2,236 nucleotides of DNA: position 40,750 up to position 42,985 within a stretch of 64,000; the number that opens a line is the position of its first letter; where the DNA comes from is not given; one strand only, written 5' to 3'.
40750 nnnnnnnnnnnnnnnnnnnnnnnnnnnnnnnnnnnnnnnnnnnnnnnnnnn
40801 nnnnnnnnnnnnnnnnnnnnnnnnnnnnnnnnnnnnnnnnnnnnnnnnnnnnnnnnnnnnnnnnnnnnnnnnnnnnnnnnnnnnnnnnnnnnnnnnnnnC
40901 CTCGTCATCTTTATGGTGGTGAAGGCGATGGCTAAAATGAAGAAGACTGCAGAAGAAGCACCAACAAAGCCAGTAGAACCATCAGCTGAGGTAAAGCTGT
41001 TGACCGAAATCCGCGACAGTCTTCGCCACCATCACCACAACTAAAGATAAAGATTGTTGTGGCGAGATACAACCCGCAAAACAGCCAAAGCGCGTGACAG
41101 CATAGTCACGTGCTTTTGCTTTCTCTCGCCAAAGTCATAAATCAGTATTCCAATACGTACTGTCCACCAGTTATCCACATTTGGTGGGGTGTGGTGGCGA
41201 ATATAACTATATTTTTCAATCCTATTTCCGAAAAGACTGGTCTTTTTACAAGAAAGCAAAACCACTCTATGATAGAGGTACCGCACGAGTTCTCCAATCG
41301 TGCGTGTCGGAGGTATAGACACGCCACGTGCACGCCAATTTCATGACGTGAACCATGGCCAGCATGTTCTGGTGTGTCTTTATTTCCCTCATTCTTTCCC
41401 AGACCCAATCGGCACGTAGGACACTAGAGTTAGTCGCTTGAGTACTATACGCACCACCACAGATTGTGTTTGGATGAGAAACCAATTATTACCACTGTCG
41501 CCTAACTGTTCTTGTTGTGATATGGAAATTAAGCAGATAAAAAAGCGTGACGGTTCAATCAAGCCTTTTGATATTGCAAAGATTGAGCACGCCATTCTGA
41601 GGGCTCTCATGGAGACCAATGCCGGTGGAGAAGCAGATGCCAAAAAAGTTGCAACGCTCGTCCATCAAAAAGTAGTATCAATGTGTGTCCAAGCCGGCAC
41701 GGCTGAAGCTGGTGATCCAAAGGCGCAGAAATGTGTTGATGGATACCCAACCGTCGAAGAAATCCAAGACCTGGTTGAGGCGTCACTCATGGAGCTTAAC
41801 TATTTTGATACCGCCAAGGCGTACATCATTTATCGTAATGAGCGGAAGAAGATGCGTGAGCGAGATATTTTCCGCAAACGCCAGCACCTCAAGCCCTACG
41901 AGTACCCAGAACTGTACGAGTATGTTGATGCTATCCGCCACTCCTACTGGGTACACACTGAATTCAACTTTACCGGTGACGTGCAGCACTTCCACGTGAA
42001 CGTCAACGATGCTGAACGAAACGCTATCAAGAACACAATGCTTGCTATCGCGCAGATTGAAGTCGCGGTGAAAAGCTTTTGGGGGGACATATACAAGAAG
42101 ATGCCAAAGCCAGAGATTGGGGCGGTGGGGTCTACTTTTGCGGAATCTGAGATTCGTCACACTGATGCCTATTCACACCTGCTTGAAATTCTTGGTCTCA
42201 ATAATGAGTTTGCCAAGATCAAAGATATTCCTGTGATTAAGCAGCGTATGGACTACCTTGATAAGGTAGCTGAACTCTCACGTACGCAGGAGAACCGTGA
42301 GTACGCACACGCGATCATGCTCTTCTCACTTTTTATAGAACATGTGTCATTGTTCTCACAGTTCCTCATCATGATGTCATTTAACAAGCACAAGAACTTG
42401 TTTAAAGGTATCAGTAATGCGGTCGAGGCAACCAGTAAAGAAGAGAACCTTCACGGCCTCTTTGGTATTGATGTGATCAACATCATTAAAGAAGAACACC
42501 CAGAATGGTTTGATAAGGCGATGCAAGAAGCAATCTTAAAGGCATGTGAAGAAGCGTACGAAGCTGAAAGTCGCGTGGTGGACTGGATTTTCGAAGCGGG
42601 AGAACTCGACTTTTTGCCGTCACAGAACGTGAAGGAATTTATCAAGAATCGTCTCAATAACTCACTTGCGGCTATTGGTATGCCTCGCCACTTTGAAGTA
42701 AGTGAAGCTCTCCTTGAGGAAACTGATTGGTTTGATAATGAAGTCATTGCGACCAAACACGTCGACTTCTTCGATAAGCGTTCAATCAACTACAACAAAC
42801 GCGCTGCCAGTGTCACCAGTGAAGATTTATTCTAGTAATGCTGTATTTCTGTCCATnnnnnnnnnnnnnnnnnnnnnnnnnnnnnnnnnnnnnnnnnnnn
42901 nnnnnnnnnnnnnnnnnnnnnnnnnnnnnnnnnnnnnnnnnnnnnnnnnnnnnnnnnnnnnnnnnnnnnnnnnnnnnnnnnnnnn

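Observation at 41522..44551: Class I RNR with the ATP-cone on the small subunit and a short ATP-cone-less large subunit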

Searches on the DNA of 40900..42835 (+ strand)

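Call 10: search_rna_families(source=window, start=40900, end=41650, threshold=evalue, max_evalue=10)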
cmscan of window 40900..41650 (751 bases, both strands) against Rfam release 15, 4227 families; matches with E-value up to 10: 4.
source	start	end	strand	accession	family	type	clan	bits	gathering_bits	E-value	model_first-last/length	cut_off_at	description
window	41002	41122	+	RF00506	Thr_leader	Cis-reg; leader;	-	22.8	55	0.081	1-118/118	no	Threonine operon leader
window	41213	41251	+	RF01321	CRISPR-DR8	Gene; CRISPR;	-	16.2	39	2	1-37/37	no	CRISPR RNA direct repeat element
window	41022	41122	+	RF01408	sraL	Gene; sRNA;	-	13.9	39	1.6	1-142/142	no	sraL Hfq binding RNA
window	40914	40942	+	RF01139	sR2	Gene; snRNA; snoRNA; CD-box;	-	13.8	42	2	29-57/57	no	Small nucleolar RNA sR2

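Call 66: search_rna_families(sources=[L027, L047, L005, L018, L069, L076], threshold=gathering)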
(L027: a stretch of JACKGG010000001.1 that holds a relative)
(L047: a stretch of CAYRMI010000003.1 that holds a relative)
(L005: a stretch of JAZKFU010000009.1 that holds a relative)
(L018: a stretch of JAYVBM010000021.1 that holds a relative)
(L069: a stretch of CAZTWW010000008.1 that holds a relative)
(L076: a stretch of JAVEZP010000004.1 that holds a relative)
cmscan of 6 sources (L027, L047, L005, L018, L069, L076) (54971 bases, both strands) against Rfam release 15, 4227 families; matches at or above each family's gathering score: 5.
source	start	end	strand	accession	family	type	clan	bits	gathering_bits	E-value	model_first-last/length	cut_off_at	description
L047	197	268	-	RF00005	tRNA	Gene; tRNA;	CL00001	60.9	29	8.5e-11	1-71/71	no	tRNA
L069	1686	1757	-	RF00005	tRNA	Gene; tRNA;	CL00001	60.9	29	8.5e-11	1-71/71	no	tRNA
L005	1498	1569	-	RF00005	tRNA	Gene; tRNA;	CL00001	60.3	29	1.3e-10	1-71/71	no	tRNA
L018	1220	1291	-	RF00005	tRNA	Gene; tRNA;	CL00001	60.3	29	1.3e-10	1-71/71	no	tRNA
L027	2862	2933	-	RF00005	tRNA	Gene; tRNA;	CL00001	59.1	29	2.7e-10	1-71/71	no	tRNA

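Call 71: build_rna_model(alignment_id=A1, structure=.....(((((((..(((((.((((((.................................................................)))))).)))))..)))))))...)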
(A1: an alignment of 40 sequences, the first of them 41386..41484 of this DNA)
Model R1 built from alignment A1 (40 sequences, 115 columns); structure: as given.
model positions 86; base pairs 18; branch points 0; effective number of sequences 9.44; information 0.661 bits per position. Calibrated on 0.2 Mb of random sequence (short: E-values are rough).
structure used (alignment columns):
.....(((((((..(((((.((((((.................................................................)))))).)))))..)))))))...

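Call 72: search_with_rna_model(model_id=R1, sources=[window, L002, L003, L004, L005, L006, L007, L008, L009, L010, L011, L012, L013, L014, L015, L016, L017, L018, L019, L020, L021, L022, L023, L024, L025, L026, L027, L028, L029, L030, L031, L032, L033, L034, L035, L036, L037, L038, L039, L040, L041, L042, L043, L044, L045, L046, L047, L048, L049, L050, L051, L052, L053, L054, L055, L056, L057, L058, L059, L060, L061, L062, L063, L064, L065, L066, L067, L068, L069, L070, L071, L072, L073, L074, L075, L076, L077, L078, L079, L080, L081, L091, L097, L102, L111, L121, L122, L125, L130, L131, L134, L143, L160, L163, L164, L174, L176, L193], max_evalue=0.01, make_alignment=true)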
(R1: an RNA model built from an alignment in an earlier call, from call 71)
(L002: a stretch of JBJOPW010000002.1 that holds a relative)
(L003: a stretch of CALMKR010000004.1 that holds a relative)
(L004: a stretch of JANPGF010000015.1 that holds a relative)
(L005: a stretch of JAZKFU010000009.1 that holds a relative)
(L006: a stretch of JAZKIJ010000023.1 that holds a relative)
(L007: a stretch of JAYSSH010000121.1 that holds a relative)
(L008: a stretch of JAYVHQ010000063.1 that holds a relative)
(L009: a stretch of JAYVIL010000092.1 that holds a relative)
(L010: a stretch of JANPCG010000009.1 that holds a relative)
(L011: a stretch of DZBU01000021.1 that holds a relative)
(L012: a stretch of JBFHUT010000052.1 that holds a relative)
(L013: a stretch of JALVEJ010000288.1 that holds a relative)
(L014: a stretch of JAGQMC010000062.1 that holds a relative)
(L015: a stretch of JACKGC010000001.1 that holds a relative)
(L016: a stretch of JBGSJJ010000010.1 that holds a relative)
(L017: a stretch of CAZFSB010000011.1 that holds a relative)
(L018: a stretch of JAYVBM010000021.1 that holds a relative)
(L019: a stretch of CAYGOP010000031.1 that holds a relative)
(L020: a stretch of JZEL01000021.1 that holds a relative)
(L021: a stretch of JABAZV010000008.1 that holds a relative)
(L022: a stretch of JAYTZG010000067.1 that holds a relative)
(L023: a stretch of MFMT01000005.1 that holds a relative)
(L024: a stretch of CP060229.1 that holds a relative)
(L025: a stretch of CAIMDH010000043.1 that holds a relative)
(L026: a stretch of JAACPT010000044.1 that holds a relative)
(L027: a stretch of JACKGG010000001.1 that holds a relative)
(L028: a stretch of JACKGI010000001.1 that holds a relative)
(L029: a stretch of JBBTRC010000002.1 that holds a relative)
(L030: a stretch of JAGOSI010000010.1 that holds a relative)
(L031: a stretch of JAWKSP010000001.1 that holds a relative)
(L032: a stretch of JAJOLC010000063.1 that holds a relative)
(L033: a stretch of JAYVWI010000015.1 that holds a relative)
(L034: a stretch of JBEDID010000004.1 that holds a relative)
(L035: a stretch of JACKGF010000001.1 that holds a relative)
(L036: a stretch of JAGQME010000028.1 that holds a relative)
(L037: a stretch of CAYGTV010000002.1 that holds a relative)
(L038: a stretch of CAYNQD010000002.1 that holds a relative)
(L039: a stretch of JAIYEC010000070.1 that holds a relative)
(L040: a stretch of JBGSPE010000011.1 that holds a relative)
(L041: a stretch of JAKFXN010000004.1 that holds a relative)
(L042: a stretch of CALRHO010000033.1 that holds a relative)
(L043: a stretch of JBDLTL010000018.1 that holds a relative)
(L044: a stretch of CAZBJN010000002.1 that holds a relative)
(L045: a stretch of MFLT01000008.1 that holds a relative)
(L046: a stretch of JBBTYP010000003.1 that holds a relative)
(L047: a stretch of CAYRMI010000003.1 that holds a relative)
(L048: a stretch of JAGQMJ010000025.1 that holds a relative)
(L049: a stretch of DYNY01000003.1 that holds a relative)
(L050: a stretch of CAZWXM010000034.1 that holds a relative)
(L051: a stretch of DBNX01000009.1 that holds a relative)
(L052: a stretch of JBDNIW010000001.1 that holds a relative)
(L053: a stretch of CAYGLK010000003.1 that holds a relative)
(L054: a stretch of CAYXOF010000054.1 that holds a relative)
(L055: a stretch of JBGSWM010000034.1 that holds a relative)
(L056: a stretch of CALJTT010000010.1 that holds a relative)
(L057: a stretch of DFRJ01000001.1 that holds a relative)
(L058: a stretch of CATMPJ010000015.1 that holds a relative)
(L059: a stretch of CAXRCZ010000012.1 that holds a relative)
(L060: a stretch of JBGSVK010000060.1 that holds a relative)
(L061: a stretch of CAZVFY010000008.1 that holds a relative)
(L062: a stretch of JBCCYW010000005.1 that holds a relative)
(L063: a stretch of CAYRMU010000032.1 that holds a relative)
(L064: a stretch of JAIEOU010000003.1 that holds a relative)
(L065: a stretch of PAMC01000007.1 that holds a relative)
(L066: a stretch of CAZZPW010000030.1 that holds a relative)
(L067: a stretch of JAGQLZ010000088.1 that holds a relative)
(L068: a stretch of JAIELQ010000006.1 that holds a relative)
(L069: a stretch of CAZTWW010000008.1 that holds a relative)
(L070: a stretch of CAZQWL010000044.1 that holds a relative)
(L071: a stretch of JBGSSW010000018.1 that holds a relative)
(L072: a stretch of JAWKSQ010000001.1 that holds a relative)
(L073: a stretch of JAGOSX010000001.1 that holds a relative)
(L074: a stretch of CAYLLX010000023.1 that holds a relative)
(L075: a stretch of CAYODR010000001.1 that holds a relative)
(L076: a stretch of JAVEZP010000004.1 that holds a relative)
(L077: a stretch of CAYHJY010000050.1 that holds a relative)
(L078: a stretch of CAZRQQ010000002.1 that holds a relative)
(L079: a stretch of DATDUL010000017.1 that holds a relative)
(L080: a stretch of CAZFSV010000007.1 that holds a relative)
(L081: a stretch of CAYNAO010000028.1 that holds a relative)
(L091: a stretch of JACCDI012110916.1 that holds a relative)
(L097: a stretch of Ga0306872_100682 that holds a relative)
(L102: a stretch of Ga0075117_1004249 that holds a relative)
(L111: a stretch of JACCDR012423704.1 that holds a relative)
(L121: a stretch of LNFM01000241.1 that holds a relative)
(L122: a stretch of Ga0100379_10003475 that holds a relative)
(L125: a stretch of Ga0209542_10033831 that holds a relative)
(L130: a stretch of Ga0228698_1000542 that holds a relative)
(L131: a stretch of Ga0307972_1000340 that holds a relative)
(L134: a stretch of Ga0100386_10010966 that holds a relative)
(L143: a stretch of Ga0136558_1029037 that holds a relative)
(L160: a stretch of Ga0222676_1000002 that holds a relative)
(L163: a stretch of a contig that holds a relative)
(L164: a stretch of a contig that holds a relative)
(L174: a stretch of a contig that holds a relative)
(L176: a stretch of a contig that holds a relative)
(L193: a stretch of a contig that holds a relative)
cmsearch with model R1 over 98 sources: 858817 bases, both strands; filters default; matches with E-value up to 0.01: 101.
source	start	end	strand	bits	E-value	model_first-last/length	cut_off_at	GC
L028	3880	3960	+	78.8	5.5e-19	1-86/86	no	0.41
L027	3880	3960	+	78.1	8.9e-19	1-86/86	no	0.43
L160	5136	5217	+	71.9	5.5e-17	1-86/86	no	0.35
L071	941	1021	+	71.9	5.7e-17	1-86/86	no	0.35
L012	3513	3599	+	71.1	9.5e-17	1-86/86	no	0.45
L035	3890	3964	+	69.9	2.1e-16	1-86/86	no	0.36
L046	3892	3973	+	69.6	2.6e-16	1-86/86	no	0.5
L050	1196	1273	+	69.6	2.6e-16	1-86/86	no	0.33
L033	2986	3066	+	69.2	3.4e-16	1-86/86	no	0.48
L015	3887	3964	+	69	4e-16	1-86/86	no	0.45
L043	3894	3973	+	68.3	6.2e-16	1-86/86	no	0.49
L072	3884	3965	+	68.3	6.3e-16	1-86/86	no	0.33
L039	3891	3971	+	67.8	8.6e-16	1-86/86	no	0.46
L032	3880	3966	+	67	1.4e-15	1-86/86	no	0.33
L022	2633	2713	+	67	1.5e-15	1-86/86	no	0.49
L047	3877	3963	+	66.8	1.7e-15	1-86/86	no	0.38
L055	3875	3963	+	66.1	2.8e-15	1-86/86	no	0.43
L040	3879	3963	+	65.9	3e-15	1-86/86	no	0.4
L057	3872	3961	+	65.5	4e-15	1-86/86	no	0.42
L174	5336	5425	+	65.5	4e-15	1-86/86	no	0.42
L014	3810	3890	+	65.4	4.4e-15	1-86/86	no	0.41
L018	3884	3964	+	65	5.6e-15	1-86/86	no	0.47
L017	3878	3962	+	64.7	6.9e-15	1-86/86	no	0.47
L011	2120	2202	+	64.4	8.6e-15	1-86/86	no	0.45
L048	2251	2327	+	63.6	1.5e-14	1-86/86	no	0.39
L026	3539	3619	+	63.3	1.8e-14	1-86/86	no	0.44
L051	3237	3329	+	62.4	3.2e-14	1-86/86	no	0.37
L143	1590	1671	+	62.2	3.7e-14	1-86/86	no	0.35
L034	3884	3962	+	61.6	5.6e-14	1-86/86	no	0.49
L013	194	277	+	60.5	1.2e-13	1-86/86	no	0.48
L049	3882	3964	+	60.2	1.4e-13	1-86/86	no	0.34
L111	809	898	+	60.1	1.5e-13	1-86/86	no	0.44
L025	3194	3274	+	58.9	3.5e-13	1-86/86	no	0.33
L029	3882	3963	+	58.2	5.5e-13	1-86/86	no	0.44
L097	2412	2489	+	56.3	1.9e-12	1-86/86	no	0.42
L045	3879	3955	+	55.9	2.5e-12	1-86/86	no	0.36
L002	3871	3967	+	55.5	3.3e-12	1-86/86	no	0.4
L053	3868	3942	+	53.7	1.1e-11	1-86/86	no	0.29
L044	3880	3952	+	52.9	1.9e-11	1-86/86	no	0.38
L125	131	203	-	52.9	1.9e-11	1-86/86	no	0.38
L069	3864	3961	+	52.9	1.9e-11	1-86/86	no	0.44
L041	3882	3961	+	51.3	5.7e-11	1-86/86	no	0.44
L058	3871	3966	+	49.9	1.4e-10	1-86/86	no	0.46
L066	2291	2391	+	49.3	2.2e-10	1-86/86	no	0.52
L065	3862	3965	+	47.8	5.9e-10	1-86/86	no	0.55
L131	4586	4665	-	46.9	1.1e-09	1-86/86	no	0.39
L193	391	472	+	46.5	1.4e-09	1-86/86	no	0.37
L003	1360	1459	+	46.1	1.8e-09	1-86/86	no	0.54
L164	4376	4457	+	45.5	2.8e-09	1-86/86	no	0.39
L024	3880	3962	+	44.9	4.1e-09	1-86/86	no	0.42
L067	291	376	+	44.2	6.6e-09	1-86/86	no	0.43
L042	1501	1591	+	44.1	6.8e-09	1-86/86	no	0.51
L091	1790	1871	+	41.7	3.5e-08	1-86/86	no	0.44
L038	3899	3961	+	40.9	6e-08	1-86/86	no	0.33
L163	6460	6541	+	40.5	7.7e-08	1-86/86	no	0.51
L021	3868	3953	+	39.5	1.6e-07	1-86/86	no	0.48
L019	1131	1212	+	39.4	1.6e-07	1-86/86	no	0.4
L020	3890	3964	+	39.1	1.9e-07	1-86/86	no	0.29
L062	3546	3636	+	37.4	6.2e-07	1-86/86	no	0.38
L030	3885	3959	+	34.4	4.7e-06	1-86/86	no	0.23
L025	3196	3276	-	33.9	6.4e-06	1-86/86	no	0.33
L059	3886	3973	+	33.5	8.7e-06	1-86/86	no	0.44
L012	3515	3601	-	32.9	1.2e-05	1-86/86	no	0.44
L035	3892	3966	-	32.7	1.4e-05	1-86/86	no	0.36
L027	3882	3962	-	32.3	1.9e-05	1-86/86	no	0.42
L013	196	279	-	32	2.3e-05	1-86/86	no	0.49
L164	4378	4459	-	32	2.3e-05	1-86/86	no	0.39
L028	3882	3962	-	31.9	2.4e-05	1-86/86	no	0.4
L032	3882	3968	-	31.3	3.8e-05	1-86/86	no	0.34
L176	12988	13075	-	31.2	3.9e-05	1-86/86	no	0.47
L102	5214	5299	-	31.2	4e-05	1-86/86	no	0.45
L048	2253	2329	-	29.9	9.6e-05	1-86/86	no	0.39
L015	3889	3966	-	29.8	9.9e-05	1-86/86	no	0.44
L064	3843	3931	+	29.5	0.00013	1-86/86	no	0.53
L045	3881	3957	-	28.9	0.00019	1-86/86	no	0.35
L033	2988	3068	-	28.9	0.00019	1-86/86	no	0.48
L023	3877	3950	+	28.3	0.00029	1-86/86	no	0.51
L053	3870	3944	-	28.2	0.0003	1-86/86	no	0.31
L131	4584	4663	+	28.1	0.00032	1-86/86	no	0.39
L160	5138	5219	-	27.4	0.0005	1-86/86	no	0.37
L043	3896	3975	-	27.4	0.00052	1-86/86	no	0.47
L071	943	1023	-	27.1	0.00063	1-86/86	no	0.36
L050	1198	1275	-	26.9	0.00072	1-86/86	no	0.33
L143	1592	1673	-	26.6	0.00086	1-86/86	no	0.35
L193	393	474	-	26.6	0.00088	1-86/86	no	0.37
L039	3893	3973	-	25.9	0.0014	1-86/86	no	0.46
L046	3894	3975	-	25.3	0.0021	1-86/86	no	0.5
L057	3874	3963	-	25.1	0.0024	1-86/86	no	0.4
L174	5338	5427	-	25.1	0.0024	1-86/86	no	0.4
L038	3901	3963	-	24.9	0.0028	1-86/86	no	0.32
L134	3398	3493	-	24.6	0.0032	1-86/86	no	0.45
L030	3887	3961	-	24.6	0.0034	1-86/86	no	0.24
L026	3541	3621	-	24.2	0.0043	1-86/86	no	0.43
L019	1133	1214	-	24.2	0.0045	1-86/86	no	0.39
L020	3892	3966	-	24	0.005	1-86/86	no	0.31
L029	3884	3965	-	24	0.0051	1-86/86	no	0.44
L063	2330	2428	+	23.4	0.0074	1-86/86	no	0.57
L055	3877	3965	-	23.3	0.0078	1-86/86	no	0.43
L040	3881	3965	-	23.1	0.0089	1-86/86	no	0.42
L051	3239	3331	-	23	0.0095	1-86/86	no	0.38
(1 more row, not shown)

Alignment A4: 101 matches aligned to the model, 152 columns, each read 5' to 3' on its own strand. Consensus structure (alignment columns), stored with it:
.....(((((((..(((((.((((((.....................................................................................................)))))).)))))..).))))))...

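Call 77: build_rna_model(alignment_id=A5, structure=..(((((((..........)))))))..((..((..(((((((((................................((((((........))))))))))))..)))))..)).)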
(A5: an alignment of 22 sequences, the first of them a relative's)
Model R2 built from alignment A5 (22 sequences, 115 columns); structure: as given.
model positions 97; base pairs 26; branch points 1; effective number of sequences 2.09; information 0.59 bits per position. Calibrated on 0.2 Mb of random sequence (short: E-values are rough).
structure used (alignment columns):
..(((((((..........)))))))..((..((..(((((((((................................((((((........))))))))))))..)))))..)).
